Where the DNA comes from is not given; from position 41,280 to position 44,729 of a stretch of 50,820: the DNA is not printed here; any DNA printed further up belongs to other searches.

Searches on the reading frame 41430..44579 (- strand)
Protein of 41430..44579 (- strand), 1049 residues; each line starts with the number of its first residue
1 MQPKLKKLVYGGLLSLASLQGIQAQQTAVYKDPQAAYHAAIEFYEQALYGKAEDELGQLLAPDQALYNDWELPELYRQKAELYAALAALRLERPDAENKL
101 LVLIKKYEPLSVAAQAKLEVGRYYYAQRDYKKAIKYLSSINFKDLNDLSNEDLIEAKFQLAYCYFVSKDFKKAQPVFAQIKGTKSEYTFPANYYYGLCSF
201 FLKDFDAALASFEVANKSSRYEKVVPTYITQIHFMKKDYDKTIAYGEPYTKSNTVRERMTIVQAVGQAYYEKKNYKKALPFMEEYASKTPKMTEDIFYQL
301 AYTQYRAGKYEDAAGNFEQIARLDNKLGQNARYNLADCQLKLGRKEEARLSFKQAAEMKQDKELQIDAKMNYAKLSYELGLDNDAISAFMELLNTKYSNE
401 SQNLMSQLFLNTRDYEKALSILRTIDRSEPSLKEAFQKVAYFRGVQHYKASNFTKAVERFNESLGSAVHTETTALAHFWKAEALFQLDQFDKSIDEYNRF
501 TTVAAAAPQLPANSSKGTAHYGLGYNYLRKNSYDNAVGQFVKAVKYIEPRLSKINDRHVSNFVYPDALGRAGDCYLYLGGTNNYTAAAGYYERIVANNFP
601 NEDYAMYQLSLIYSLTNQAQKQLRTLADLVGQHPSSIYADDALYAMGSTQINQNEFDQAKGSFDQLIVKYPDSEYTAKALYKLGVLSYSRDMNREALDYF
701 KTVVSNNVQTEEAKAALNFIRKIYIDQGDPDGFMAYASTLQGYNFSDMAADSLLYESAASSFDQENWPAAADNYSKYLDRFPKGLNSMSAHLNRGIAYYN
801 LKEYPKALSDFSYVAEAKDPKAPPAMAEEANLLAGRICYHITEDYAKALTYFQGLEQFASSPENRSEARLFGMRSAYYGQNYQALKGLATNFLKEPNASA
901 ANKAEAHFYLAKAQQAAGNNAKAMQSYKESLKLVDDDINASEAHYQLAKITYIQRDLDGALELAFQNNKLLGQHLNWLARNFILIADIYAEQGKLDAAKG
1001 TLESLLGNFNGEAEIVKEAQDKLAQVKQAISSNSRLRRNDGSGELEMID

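Call 11: search_protein_families(library=pfam, proteins=[window:41430-44579:-], max_evalue=0.01)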
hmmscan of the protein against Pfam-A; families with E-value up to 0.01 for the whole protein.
window:41430-44579:- (1049 aa): 17 families
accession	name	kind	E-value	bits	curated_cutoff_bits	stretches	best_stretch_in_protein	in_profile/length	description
PF07719.23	TPR_2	-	1.5e-36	121.9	27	2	904-935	1-32/34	Tetratricopeptide repeat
PF13432.12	TPR_16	-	2.4e-36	124.2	32.7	3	298-358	1-60/65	Tetratricopeptide repeat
PF13174.12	TPR_6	-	8.3e-31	105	26.3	1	641-673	1-33/33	Tetratricopeptide repeat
PF13424.12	TPR_12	-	1.3e-20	73.8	30.1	1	296-360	5-76/77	Tetratricopeptide repeat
PF12895.13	ANAPC3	-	2.1e-20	73.2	27.2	2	272-351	2-78/82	Anaphase-promoting complex, cyclosome, subunit 3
PF00515.34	TPR_1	-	3.1e-20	71.5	27.8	2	790-812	3-25/34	Tetratricopeptide repeat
PF14559.12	TPR_19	-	5.1e-20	72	25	1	306-362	3-59/68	Tetratricopeptide repeat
PF13428.12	TPR_14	-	2.2e-16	59.2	23.5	0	905-948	2-42/44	Tetratricopeptide repeat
PF13176.12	TPR_7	-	1.8e-12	46.7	27.9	0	333-363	3-33/36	Tetratricopeptide repeat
PF13181.12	TPR_8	-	5.8e-12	45.2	25.7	1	331-361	3-33/34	Tetratricopeptide repeat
PF13525.12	YfiO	-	8.1e-06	26.2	25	2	584-684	21-134/203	Outer membrane lipoprotein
PF07721.20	TPR_4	-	1.3e-05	25.8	27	0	331-349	3-21/26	Tetratricopeptide repeat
PF17004.11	SRP_TPR_like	-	0.00015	22.2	35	0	155-196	39-79/109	Putative TPR-like repeat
PF22205.1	Csm6_6H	-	0.0002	21.9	27.6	0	407-483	11-81/93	Csm6 6H domain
PF09976.15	TPR_21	-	0.0024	18.1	25.5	1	606-706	42-142/193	Tetratricopeptide repeat-like domain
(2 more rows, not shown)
